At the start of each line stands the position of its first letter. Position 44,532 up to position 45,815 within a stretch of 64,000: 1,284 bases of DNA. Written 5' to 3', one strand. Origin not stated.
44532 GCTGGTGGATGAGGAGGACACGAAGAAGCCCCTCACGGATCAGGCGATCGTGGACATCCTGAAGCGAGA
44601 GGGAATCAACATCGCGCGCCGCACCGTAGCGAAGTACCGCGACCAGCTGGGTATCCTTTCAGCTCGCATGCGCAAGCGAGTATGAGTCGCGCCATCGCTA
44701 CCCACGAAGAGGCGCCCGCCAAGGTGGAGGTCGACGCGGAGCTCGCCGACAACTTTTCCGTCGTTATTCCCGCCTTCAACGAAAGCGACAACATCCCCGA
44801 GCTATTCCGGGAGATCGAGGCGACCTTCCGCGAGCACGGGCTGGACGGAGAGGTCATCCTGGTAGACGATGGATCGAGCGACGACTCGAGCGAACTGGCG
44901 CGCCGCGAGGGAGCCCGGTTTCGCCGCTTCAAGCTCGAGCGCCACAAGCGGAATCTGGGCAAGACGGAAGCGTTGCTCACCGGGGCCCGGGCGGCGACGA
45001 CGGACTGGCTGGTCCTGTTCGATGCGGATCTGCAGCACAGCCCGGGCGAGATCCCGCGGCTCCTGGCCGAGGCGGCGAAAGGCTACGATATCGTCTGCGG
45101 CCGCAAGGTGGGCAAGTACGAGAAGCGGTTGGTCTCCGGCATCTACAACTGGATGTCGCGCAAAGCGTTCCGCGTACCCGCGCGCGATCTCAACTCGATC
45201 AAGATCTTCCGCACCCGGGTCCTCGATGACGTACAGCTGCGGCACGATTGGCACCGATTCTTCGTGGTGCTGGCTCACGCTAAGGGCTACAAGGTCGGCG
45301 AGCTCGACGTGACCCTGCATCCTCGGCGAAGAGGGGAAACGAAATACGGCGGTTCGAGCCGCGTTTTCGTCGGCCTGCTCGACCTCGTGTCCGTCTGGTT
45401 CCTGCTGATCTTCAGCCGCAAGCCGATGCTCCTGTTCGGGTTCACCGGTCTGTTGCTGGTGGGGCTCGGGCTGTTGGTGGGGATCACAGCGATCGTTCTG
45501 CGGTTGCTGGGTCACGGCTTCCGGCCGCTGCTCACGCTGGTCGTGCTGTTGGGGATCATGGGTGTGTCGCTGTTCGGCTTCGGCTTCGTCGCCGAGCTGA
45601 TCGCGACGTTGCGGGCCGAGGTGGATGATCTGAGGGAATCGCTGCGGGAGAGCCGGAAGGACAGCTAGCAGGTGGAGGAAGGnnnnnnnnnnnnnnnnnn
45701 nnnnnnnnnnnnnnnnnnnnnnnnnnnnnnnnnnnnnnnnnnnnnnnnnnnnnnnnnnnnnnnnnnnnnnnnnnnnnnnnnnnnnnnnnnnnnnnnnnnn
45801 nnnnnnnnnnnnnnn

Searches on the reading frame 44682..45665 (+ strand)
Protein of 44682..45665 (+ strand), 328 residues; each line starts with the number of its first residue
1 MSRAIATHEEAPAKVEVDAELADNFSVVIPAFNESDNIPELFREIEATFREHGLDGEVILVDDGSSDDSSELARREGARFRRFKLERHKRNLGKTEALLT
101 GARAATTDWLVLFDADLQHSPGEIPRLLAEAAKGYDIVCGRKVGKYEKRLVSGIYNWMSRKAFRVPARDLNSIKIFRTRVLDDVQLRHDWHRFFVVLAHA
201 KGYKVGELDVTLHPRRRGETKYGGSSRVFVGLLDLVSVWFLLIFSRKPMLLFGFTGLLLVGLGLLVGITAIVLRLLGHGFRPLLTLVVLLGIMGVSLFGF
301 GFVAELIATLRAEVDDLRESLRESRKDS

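Call 9: search_protein_families(library=pfam, proteins=[window:44682-45665:+], max_evalue=0.001)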
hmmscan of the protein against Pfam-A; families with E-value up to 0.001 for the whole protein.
window:44682-45665:+ (328 aa): 3 families
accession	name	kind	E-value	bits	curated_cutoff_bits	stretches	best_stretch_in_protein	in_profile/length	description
PF00535.33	Glycos_transf_2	-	1.4e-30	106.9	23.3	1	26-152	1-125/168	Glycosyl transferase family 2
PF13641.12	Glyco_tranf_2_3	-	4.2e-09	37.2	27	1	25-168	3-150/230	Glycosyltransferase like family 2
PF10111.15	Glyco_tranf_2_2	-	0.00085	19.3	27.3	0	26-125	1-100/276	Glycosyltransferase like family 2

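Call 35: search_protein_families(library=ncbifam, proteins=[window:44682-45665:+], max_evalue=0.00001)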
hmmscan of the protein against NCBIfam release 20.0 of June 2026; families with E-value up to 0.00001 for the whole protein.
window:44682-45665:+ (328 aa): 14 families
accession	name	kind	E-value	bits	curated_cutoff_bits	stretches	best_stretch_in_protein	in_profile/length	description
NF007986.1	PRK10714.1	equivalog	2.5e-32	112.1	529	1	23-314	6-300/316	undecaprenyl-phosphate 4-deoxy-4-formamido-L-arabinose transferase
NF047588.1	GlcsyltransPgfSStrep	equivalog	3.7e-25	88.8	500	1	25-314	3-294/308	glycosyltransferase PgfS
TIGR04182.1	glyco_TIGR04182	equivalog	3.8e-20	72.4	325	1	26-314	3-289/293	S-layer glycoprotein N-glycosyltransferase AglJ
NF058614.1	PPMAGASynPpgS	equivalog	3.5e-15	56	370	1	27-210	4-194/226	polyprenyl-phospho-N-acetylgalactosaminyl synthase PpgS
NF010496.0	PRK13915.1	equivalog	6.8e-15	54.9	262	1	17-120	25-130/307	glucosyl-3-phosphoglycerate synthase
TIGR03937.1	PgaC_IcaA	equivalog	1.2e-13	50.9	422.3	1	11-116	33-135/407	poly-beta-1,6-N-acetyl-D-glucosamine synthase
TIGR04283.1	glyco_like_mftF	equivalog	7.3e-13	48.6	182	1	26-128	2-93/221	TIGR04283 family arsenosugar biosynthesis glycosyltransferase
TIGR03965.1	mycofact_glyco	equivalog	2.1e-11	43.4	280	1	20-133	72-181/467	mycofactocin biosynthesis glycosyltransferase MftF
NF007482.0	PRK10073.1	equivalog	3.8e-10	39.3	423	1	23-133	6-112/334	glycosyltransferase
NF041875.1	EPS_EpsD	equivalog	6.2e-10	39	370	1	26-136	2-109/325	exopolysaccharide biosynthesis glycosyltransferase EpsD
TIGR03469.1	HpnB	hypoth_equivalog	1.6e-08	34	379.25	1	23-133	44-162/386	hopene-associated glycosyltransferase HpnB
NF045692.1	OglycostaseCruG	equivalog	2.5e-08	33.3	600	1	18-138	36-160/386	2'-O-glycosyltransferase CruG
NF041391.1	DPhHxTase_Halo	equivalog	3.6e-08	32.7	375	1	31-149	3-111/213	dolichyl-phosphate hexose transferase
TIGR04242.1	nodulat_NodC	equivalog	8.5e-06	25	550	0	13-127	38-152/395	chitooligosaccharide synthase NodC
